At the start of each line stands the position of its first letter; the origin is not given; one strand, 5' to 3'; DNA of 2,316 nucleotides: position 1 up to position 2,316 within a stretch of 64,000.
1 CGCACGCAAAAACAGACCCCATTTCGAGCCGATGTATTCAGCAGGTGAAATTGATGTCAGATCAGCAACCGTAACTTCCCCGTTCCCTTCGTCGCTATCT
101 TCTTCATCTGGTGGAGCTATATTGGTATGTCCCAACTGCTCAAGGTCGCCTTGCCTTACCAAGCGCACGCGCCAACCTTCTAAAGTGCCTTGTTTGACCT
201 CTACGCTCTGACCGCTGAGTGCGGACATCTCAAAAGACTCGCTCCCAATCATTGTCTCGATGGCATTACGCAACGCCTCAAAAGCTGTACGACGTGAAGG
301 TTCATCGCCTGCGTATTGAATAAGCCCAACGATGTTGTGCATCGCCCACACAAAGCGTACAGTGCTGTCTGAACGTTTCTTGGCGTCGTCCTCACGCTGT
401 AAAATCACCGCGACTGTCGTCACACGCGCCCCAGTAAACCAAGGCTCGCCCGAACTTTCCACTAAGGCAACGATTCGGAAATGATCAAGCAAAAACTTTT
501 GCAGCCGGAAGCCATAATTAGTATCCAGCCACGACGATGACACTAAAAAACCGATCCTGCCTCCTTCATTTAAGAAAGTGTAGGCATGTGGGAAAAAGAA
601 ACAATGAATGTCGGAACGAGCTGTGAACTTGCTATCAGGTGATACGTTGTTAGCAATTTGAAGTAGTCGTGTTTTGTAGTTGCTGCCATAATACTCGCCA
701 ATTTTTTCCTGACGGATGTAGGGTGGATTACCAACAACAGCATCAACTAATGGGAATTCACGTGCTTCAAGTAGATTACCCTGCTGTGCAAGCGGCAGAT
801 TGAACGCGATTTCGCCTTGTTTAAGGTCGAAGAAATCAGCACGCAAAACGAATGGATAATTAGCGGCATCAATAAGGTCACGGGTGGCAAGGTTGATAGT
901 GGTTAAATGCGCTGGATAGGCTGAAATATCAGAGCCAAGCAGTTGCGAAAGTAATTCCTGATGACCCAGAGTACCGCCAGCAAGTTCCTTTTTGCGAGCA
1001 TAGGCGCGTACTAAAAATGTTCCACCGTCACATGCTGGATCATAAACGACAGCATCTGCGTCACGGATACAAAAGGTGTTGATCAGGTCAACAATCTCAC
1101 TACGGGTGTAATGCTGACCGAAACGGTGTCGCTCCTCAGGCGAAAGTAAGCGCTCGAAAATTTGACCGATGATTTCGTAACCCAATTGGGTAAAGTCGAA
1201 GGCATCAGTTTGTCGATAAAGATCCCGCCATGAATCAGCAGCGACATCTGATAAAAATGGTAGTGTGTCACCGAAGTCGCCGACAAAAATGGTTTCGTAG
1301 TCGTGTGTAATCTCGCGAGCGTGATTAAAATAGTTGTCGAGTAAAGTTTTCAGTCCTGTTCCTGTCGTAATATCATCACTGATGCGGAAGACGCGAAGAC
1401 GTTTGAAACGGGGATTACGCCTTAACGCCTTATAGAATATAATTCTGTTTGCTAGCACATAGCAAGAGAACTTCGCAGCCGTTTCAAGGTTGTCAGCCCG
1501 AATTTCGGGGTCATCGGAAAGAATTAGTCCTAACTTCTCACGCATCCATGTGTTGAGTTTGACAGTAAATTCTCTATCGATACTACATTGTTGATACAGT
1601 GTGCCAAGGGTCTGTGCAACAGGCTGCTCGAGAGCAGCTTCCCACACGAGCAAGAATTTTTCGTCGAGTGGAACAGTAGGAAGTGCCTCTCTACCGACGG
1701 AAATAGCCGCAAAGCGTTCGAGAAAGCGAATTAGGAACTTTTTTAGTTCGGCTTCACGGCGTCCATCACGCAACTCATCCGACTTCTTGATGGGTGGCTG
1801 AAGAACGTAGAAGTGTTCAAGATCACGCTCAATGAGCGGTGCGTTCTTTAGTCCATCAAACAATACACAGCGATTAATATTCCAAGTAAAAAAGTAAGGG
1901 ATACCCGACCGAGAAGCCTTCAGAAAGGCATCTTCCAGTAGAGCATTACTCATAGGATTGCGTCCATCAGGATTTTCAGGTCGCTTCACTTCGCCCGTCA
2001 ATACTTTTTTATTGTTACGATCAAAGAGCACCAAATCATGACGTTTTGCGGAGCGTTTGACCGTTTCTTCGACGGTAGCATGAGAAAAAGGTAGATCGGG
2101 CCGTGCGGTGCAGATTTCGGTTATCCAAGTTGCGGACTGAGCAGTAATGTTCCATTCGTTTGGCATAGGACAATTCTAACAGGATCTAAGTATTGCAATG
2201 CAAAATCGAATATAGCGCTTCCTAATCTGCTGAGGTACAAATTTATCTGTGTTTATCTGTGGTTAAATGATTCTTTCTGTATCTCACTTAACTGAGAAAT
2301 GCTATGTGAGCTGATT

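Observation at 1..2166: Compositionally foreign MmeI-like Type IIG restriction-modification enzyme at the window edge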

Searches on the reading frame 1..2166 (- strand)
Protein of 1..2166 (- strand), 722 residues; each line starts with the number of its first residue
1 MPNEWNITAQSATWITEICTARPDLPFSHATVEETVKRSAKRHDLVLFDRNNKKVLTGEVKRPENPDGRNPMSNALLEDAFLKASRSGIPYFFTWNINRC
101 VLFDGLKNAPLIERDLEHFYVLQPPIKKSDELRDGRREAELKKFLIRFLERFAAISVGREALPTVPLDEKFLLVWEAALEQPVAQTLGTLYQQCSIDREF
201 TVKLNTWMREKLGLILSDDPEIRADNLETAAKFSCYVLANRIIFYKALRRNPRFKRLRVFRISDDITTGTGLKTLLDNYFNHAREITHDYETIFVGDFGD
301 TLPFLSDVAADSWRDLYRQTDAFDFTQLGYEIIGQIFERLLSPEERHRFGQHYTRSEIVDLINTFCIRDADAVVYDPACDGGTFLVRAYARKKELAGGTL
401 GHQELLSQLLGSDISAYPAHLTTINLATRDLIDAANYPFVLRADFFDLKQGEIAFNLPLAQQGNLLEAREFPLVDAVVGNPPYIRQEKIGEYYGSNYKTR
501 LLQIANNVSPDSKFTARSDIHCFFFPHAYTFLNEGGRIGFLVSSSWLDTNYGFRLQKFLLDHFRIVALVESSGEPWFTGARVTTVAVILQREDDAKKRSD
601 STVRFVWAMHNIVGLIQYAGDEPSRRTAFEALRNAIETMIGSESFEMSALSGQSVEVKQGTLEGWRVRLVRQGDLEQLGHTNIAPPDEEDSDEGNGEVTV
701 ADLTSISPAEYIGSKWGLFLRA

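Call 5: search_protein_families(library=pfam, proteins=[window:1-2166:-], max_evalue=0.1)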
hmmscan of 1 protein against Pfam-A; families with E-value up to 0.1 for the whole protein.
window:1-2166:- (722 aa): 3 families
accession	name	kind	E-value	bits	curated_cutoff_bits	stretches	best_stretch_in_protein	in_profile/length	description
PF07669.17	Eco57I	-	4.6e-17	63.1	25.3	1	409-577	3-171/171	Eco57I restriction-modification methylase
PF02384.22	N6_Mtase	-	4.2e-16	59.6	20.4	1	331-606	4-244/311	N-6 DNA Methylase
PF20473.4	MmeI_Mtase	-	0.0017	18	27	1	369-459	18-118/259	MmeI, DNA-methyltransferase domain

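Call 6: search_protein_families(library=ncbifam, proteins=[window:1-2166:-], max_evalue=0.1)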
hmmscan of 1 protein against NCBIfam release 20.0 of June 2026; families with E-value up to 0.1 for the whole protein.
window:1-2166:- (722 aa): 5 families
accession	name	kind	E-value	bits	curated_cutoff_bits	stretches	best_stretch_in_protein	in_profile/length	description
NF047738.1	antiphage_MADS2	equivalog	2.4e-10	39.3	720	1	322-599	283-574/654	methylation-associated defense system DNA methyltransferase MAD2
NF033451.1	BREX_2_MTaseX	equivalog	2.1e-05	22.5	400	1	464-611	352-486/1185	BREX-2 system adenine-specific DNA-methyltransferase PglX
NF033452.1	BREX_1_MTaseX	exception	0.0004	18.3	500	1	475-599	509-624/1210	BREX-1 system adenine-specific DNA-methyltransferase PglX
TIGR02987.1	met_A_Alw26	exception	0.0079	15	353.5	1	474-594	113-246/523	Alw26I/Eco31I/Esp3I family type II restriction adenine-specific DNA-methyltransferase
TIGR00536.1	hemK_fam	subfamily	0.037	13.1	115.5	1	462-489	171-198/286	HemK family protein methyltransferase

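Call 7: search_protein_families(library=padloc, proteins=[window:1-2166:-], max_evalue=0.1)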
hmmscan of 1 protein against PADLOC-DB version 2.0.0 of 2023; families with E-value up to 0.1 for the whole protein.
window:1-2166:- (722 aa): 64 families (the best 25 are shown)
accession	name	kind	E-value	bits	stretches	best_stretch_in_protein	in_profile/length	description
PDLC03606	REase_MTase_IIG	-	2.6e-33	113.3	1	24-615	32-599/935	Type IIG restriction enzyme-methyltransferase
PDLC03313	MTase_II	-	1.3e-20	71.4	1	334-591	7-253/563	Type II methyltransferase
PDLC03267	MTase_II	-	5.1e-18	63.3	1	348-597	13-223/539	Type II methyltransferase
PDLC04134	mad2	-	1.3e-17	61.8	1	310-595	231-449/492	mads_2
PDLC03222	MTase_II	-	2.5e-16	57.4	1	328-664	110-406/602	Type II methyltransferase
PDLC03604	REase_MTase_IIG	-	2.2e-15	53.8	2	474-596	535-652/1011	Type IIG restriction enzyme-methyltransferase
PDLC03335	MTase_II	-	3.2e-14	50.5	1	331-593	61-306/607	Type II methyltransferase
PDLC03612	REase_MTase_IIG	-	3.3e-13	46.7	1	470-598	803-921/1247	Type IIG restriction enzyme-methyltransferase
PDLC03366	MTase_II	-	8.6e-13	45.8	1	473-596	107-228/568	Type II methyltransferase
PDLC03627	REase_MTase_IIG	-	6.8e-12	41.9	2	470-587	559-672/1136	Type IIG restriction enzyme-methyltransferase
PDLC03226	MTase_II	-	1.1e-11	42.1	1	346-606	13-249/579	Type II methyltransferase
PDLC03248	MTase_II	-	6.1e-11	39.7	1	458-586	70-191/521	Type II methyltransferase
PDLC02643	DrmMI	-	7.5e-11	38.6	1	474-597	869-986/1347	DrmMI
PDLC03599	REase_MTase_IIG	-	7.8e-11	38.6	1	408-552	404-541/959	Type IIG restriction enzyme-methyltransferase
PDLC03630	REase_MTase_IIG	-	1e-10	38.2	2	474-595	606-732/1100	Type IIG restriction enzyme-methyltransferase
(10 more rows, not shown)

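Call 8: find_homologous_proteins(query=window:1-2166:-)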
Query window:1-2166:- (722 aa): 1181 proteins with E <= 0.001 among 8000 candidates; the best 120 are listed.
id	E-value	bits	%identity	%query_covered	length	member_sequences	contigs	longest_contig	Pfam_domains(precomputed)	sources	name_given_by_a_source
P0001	0.0e+0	1662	100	100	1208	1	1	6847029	PF02384.23,PF07669.18,PF22837.2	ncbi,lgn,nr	ncbi:type I restriction-modification system methyltransferase subunit-like protein [Cylindrospermum 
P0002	0.0e+0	1328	80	100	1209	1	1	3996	PF02384.23,PF07669.18,PF22837.2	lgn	-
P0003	0.0e+0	1304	78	100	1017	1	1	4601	PF02384.23,PF07669.18,PF22837.2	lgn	-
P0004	0.0e+0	1156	69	100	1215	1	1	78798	PF02384.23,PF07669.18,PF22837.2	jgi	jgi:type I restriction-modification system DNA methylase subunit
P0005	0.0e+0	1108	69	100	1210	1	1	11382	PF02384.23,PF07669.18,PF22837.2,PF20473.5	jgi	jgi:type I restriction-modification system DNA methylase subunit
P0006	0.0e+0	1084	67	100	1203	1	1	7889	PF02384.23,PF07669.18,PF22837.2,PF20473.5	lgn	-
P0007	0.0e+0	1059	65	100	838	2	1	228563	PF02384.23,PF07669.18,PF20473.5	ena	-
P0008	0.0e+0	1058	65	100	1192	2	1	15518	PF02384.23,PF07669.18,PF22837.2,PF20473.5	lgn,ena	-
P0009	0.0e+0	1030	65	100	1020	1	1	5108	PF02384.23,PF07669.18,PF22837.2,PF20473.5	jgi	-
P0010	1.5e-291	987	61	100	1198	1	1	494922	PF02384.23,PF07669.18,PF22837.2,PF20473.5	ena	-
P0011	1.3e-282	958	61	100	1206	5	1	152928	PF02384.23,PF07669.18,PF22837.2,PF20473.5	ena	-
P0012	1.9e-269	914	59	100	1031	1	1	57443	PF02384.23,PF07669.18,PF22837.2,PF20473.5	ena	-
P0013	7.3e-267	906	56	100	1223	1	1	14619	PF02384.23,PF07669.18,PF22837.2,PF20473.5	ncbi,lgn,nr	ncbi:MAG: N-6 DNA methylase [Armatimonadetes bacterium]|nr:N-6 DNA methylase [Armatimonadota bacteri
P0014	3.1e-260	884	56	100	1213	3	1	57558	PF02384.23,PF07669.18,PF22837.2,PF20473.5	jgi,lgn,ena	-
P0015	5.0e-260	883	56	100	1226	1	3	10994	PF02384.23,PF07669.18,PF22837.2,PF20473.5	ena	-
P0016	1.2e-258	878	55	100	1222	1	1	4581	PF02384.23,PF07669.18,PF22837.2,PF20473.5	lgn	-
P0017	3.9e-257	873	55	100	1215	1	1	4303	PF02384.23,PF07669.18,PF22837.2,PF20473.5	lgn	-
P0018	5.0e-257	873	56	100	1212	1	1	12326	PF02384.23,PF07669.18,PF22837.2,PF20473.5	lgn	-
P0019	5.6e-257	873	54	100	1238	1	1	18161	PF02384.23,PF07669.18,PF22837.2,PF01170.25,PF20473.5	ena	-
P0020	9.0e-257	872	55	100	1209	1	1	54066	PF02384.23,PF07669.18,PF22837.2,PF20473.5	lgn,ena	-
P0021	2.2e-256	871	55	100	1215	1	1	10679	PF02384.23,PF07669.18,PF22837.2,PF20473.5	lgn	-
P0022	2.5e-255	868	54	100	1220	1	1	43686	PF02384.23,PF07669.18,PF20473.5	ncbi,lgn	-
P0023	1.5e-254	865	55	100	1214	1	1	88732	PF02384.23,PF07669.18,PF22837.2,PF20473.5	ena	-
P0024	3.0e-254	864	55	100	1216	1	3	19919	PF02384.23,PF07669.18,PF22837.2,PF20473.5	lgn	-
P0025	3.8e-254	864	54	100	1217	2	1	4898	PF02384.23,PF07669.18,PF22837.2,PF20473.5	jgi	-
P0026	8.0e-253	859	53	100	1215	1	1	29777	PF02384.23,PF07669.18,PF22837.2,PF20473.5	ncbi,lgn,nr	ncbi:MAG: N-6 DNA methylase [Armatimonadetes bacterium]|nr:N-6 DNA methylase [Armatimonadota bacteri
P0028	1.7e-250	852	57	94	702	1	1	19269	PF02384.23,PF07669.18,PF20473.5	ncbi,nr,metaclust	ncbi:MAG: hypothetical protein A2Z18_11390 [Armatimonadetes bacterium RBG_16_58_9]|nr:MAG: hypotheti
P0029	5.5e-250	850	55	100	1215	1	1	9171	PF02384.23,PF07669.18,PF22837.2,PF20473.5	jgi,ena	-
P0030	5.2e-249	847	55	100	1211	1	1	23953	PF02384.23,PF07669.18,PF22837.2,PF20473.5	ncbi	-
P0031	1.5e-247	842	56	94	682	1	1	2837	PF02384.23,PF07669.18,PF20473.5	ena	-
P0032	1.7e-246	838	53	100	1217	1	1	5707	PF02384.23,PF07669.18,PF22837.2,PF20473.5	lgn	-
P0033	4.1e-245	834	54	97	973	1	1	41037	PF02384.23,PF07669.18,PF22837.2,PF20473.5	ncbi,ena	-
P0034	9.7e-245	833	52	100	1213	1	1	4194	PF02384.23,PF07669.18,PF22837.2,PF20473.5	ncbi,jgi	-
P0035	5.3e-242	823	54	100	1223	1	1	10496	PF02384.23,PF07669.18,PF22837.2,PF20473.5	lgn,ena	-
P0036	5.3e-241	820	52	100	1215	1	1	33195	PF02384.23,PF07669.18,PF22837.2,PF20473.5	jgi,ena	-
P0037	5.8e-241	820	52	100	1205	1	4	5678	PF02384.23,PF07669.18,PF22837.2,PF20473.5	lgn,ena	-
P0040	3.8e-236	804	53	100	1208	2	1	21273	PF02384.23,PF07669.18,PF20473.5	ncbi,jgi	jgi:type I restriction-modification system DNA methylase subunit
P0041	2.8e-235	801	52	100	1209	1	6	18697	PF02384.23,PF07669.18,PF22837.2,PF20473.5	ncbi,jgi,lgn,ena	-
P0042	4.2e-235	801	53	100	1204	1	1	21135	PF02384.23,PF07669.18,PF22837.2,PF20473.5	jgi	jgi:type I restriction-modification system DNA methylase subunit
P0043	4.6e-235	801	52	100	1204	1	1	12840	PF02384.23,PF07669.18,PF22837.2,PF20473.5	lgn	-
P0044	6.5e-235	800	52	100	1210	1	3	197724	PF02384.23,PF07669.18,PF22837.2,PF20473.5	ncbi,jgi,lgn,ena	jgi:type I restriction-modification system DNA methylase subunit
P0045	1.3e-233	796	51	100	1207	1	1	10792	PF02384.23,PF07669.18,PF22837.2,PF01170.25,PF20473.5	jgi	jgi:type I restriction-modification system DNA methylase subunit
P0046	2.9e-233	795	51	100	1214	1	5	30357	PF02384.23,PF07669.18,PF22837.2,PF20473.5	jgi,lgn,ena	-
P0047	4.3e-233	794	51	100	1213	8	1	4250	PF02384.23,PF07669.18,PF22837.2,PF20473.5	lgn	-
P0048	9.1e-232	790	50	100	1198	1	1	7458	PF02384.23,PF07669.18,PF22837.2,PF20473.5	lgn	-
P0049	2.1e-231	788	52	100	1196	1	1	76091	PF02384.23,PF07669.18,PF22837.2,PF20473.5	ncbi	-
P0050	5.2e-231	787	51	100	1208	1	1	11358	PF02384.23,PF07669.18,PF22837.2,PF20473.5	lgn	-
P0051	1.0e-230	786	51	100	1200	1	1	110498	PF02384.23,PF07669.18,PF22837.2,PF20473.5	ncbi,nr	ncbi:MAG: SAM-dependent DNA methyltransferase [Chloroflexi bacterium]|nr:SAM-dependent DNA methyltra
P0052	3.0e-230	785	52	100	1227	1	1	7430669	PF02384.23,PF07669.18,PF20473.5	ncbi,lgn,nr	ncbi:modification methylase PaeR7I [Abditibacteriota bacterium]|nr:modification methylase PaeR7I [Ab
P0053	1.8e-229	782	50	100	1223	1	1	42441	PF02384.23,PF07669.18,PF22837.2,PF20473.5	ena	-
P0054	2.8e-229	781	51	100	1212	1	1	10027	PF02384.23,PF07669.18,PF20473.5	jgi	jgi:type I restriction-modification system DNA methylase subunit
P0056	9.7e-229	780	50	100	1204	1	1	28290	PF02384.23,PF07669.18,PF20473.5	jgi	jgi:type I restriction-modification system DNA methylase subunit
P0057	1.9e-228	779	51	100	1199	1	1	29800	PF02384.23,PF07669.18,PF22837.2,PF20473.5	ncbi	-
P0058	2.1e-228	778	50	100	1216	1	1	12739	PF02384.23,PF07669.18,PF22837.2,PF20473.5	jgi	jgi:type I restriction-modification system DNA methylase subunit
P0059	2.4e-228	778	51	100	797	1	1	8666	PF02384.23,PF07669.18,PF20473.5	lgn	-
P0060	2.8e-228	778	50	100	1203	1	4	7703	PF02384.23,PF07669.18,PF22837.2,PF20473.5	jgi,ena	jgi:type I restriction-modification system DNA methylase subunit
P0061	1.1e-227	776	51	100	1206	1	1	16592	PF02384.23,PF07669.18,PF22837.2,PF20473.5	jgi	jgi:type I restriction-modification system DNA methylase subunit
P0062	3.5e-227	774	51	100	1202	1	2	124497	PF02384.23,PF07669.18,PF22837.2,PF20473.5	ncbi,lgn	ncbi:MAG: class I SAM-dependent DNA methyltransferase [Blastocatellales bacterium]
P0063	6.3e-227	774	50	100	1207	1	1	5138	PF02384.23,PF07669.18,PF22837.2,PF20473.5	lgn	-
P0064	5.7e-226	770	52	100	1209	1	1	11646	PF02384.23,PF07669.18,PF22837.2,PF20473.5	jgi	jgi:type I restriction-modification system DNA methylase subunit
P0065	8.6e-226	770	53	94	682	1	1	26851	PF02384.23,PF07669.18,PF20473.5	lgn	-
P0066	8.1e-225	767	51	100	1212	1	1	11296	PF02384.23,PF07669.18,PF12950.14,PF22837.2,PF20473.5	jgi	jgi:type I restriction-modification system DNA methylase subunit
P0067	1.3e-224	766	50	100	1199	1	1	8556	PF02384.23,PF07669.18,PF22837.2,PF20473.5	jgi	jgi:type I restriction-modification system DNA methylase subunit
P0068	4.2e-224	764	52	100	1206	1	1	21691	PF02384.23,PF07669.18,PF22837.2,PF20473.5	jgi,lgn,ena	-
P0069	6.9e-224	764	50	100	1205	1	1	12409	PF02384.23,PF07669.18,PF22837.2,PF20473.5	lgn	-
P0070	8.7e-224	763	53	94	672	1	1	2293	PF02384.23,PF07669.18,PF20473.5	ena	-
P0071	9.1e-224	763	51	100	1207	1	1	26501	PF02384.23,PF07669.18,PF22837.2,PF20473.5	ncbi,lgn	-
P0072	1.2e-223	763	51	100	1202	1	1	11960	PF02384.23,PF07669.18,PF22837.2,PF20473.5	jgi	jgi:type I restriction-modification system DNA methylase subunit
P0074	2.1e-223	762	51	100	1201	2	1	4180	PF02384.23,PF07669.18,PF22837.2,PF20473.5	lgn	-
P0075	9.5e-223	760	50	100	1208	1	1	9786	PF02384.23,PF07669.18,PF22837.2,PF20473.5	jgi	jgi:type I restriction-modification system DNA methylase subunit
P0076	1.1e-221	756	49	100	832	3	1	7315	PF02384.23,PF07669.18,PF01170.25,PF20473.5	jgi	jgi:type I restriction-modification system DNA methylase subunit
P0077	3.0e-221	755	51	100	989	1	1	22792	PF02384.23,PF07669.18,PF22837.2,PF20473.5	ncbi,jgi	jgi:type I restriction-modification system DNA methylase subunit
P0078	3.0e-221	755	49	100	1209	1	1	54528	PF02384.23,PF07669.18,PF22837.2,PF20473.5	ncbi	-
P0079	3.2e-220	751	50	100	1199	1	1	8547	PF02384.23,PF07669.18,PF22837.2,PF20473.5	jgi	jgi:type I restriction-modification system DNA methylase subunit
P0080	6.4e-220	750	50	100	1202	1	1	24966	PF02384.23,PF07669.18,PF22837.2,PF20473.5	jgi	jgi:type I restriction-modification system DNA methylase subunit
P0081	1.6e-219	749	49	100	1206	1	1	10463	PF02384.23,PF07669.18,PF22837.2,PF20473.5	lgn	-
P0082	3.4e-219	748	49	100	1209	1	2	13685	PF02384.23,PF07669.18,PF20473.5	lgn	-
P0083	5.8e-218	744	52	94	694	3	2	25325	PF02384.23,PF07669.18,PF20473.5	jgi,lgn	-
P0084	3.2e-217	742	49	100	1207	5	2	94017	PF02384.23,PF07669.18,PF22837.2,PF20473.5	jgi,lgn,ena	jgi:type I restriction-modification system DNA methylase subunit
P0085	3.6e-217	741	50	100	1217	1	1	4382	PF02384.23,PF07669.18,PF20473.5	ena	-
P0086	1.4e-216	739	51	96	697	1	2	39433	PF02384.23,PF07669.18,PF20473.5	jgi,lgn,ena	jgi:type I restriction-modification system DNA methylase subunit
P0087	1.5e-216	739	49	100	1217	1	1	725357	PF02384.23,PF07669.18,PF22837.2,PF20473.5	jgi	jgi:methylase of polypeptide subunit release factors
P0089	2.0e-215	736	49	100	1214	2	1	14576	PF02384.23,PF07669.18,PF22837.2,PF20473.5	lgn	-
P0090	3.8e-214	731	50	100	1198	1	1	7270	PF02384.23,PF07669.18,PF22837.2,PF20473.5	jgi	-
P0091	7.1e-214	730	52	94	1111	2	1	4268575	PF02384.23,PF07669.18,PF22837.2,PF20473.5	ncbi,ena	-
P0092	2.3e-212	725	49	100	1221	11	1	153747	PF02384.23,PF07669.18,PF22837.2,PF20473.5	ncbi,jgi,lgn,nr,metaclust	ncbi:MAG TPA: N-6 DNA methylase [Anaerolineae bacterium]|nr:N-6 DNA methylase [Anaerolineae bacteriu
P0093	7.4e-212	724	49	100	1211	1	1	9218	PF02384.23,PF07669.18,PF22837.2,PF20473.5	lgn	-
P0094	7.4e-211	721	48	100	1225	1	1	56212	PF02384.23,PF07669.18,PF22837.2,PF20473.5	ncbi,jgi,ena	-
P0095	4.1e-210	718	48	100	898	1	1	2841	PF02384.23,PF07669.18,PF20473.5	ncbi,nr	ncbi:MAG: N-6 DNA methylase, partial [Acidobacteriota bacterium]|nr:N-6 DNA methylase [Acidobacterio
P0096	4.1e-210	718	48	100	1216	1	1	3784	PF02384.23,PF07669.18,PF22837.2,PF20473.5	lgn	-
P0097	5.1e-209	714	48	100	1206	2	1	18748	PF02384.23,PF07669.18,PF22837.2,PF20473.5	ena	-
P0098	9.9e-209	713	48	100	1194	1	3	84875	PF02384.23,PF07669.18,PF22837.2,PF20473.5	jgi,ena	-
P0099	3.6e-208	712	47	100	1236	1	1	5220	PF02384.23,PF07669.18,PF12950.14,PF20473.5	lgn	-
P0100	7.5e-208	711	48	100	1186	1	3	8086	PF02384.23,PF07669.18,PF20473.5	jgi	jgi:hypothetical protein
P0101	8.1e-208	710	49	100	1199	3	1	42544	PF02384.23,PF07669.18,PF20473.5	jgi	jgi:hypothetical protein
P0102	1.1e-207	710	49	100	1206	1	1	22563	PF02384.23,PF07669.18,PF22837.2,PF20473.5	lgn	-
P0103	1.9e-207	709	47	100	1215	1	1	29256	PF02384.23,PF07669.18,PF22837.2,PF20473.5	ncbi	-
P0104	3.8e-207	708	48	100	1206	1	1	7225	PF02384.23,PF07669.18,PF22837.2,PF20473.5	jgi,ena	-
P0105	1.1e-206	707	48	100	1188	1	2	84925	PF02384.23,PF07669.18,PF22837.2,PF20473.5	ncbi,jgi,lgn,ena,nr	ncbi:MAG TPA: N-6 DNA methylase [Terriglobia bacterium]|nr:N-6 DNA methylase [Terriglobia bacterium]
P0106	1.7e-206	706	48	100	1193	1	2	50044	PF02384.23,PF07669.18,PF22837.2,PF20473.5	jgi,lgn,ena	-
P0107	2.7e-206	705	48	100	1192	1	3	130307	PF02384.23,PF07669.18,PF22837.2,PF20473.5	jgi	jgi:hypothetical protein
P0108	2.9e-206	705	47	100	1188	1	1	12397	PF02384.23,PF07669.18,PF22837.2,PF20473.5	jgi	jgi:hypothetical protein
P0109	5.8e-206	704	48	100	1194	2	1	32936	PF02384.23,PF07669.18,PF22837.2,PF20473.5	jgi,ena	jgi:methylase of polypeptide subunit release factors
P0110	1.0e-205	704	48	100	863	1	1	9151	PF02384.23,PF07669.18,PF20473.5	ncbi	-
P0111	1.6e-205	703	48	100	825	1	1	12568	PF02384.23,PF07669.18,PF20473.5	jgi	jgi:methylase of polypeptide subunit release factors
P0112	2.5e-205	702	48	100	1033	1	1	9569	PF02384.23,PF07669.18,PF22837.2,PF20473.5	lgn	-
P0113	2.8e-205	702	48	100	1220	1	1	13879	PF02384.23,PF07669.18,PF22837.2,PF20473.5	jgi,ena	jgi:methylase of polypeptide subunit release factors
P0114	3.7e-205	702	48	100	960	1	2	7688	PF02384.23,PF07669.18,PF22837.2,PF20473.5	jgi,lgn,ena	jgi:hypothetical protein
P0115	5.2e-205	701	48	100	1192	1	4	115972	PF02384.23,PF07669.18,PF22837.2,PF20473.5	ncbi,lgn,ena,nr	ncbi:MAG: N-6 DNA methylase [Acidobacteriia bacterium]|nr:N-6 DNA methylase [Terriglobia bacterium]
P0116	6.5e-205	701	48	100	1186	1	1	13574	PF02384.23,PF07669.18,PF22837.2,PF20473.5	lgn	-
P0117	1.3e-204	700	48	100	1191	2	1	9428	PF02384.23,PF07669.18,PF22837.2,PF20473.5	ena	-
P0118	2.6e-204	699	48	100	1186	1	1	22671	PF02384.23,PF07669.18,PF22837.2,PF20473.5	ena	-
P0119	5.3e-204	698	48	100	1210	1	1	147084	PF02384.23,PF07669.18,PF22837.2,PF20473.5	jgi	jgi:methylase of polypeptide subunit release factors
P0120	6.4e-204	698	48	100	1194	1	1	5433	PF02384.23,PF07669.18,PF22837.2,PF20473.5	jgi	jgi:methylase of polypeptide subunit release factors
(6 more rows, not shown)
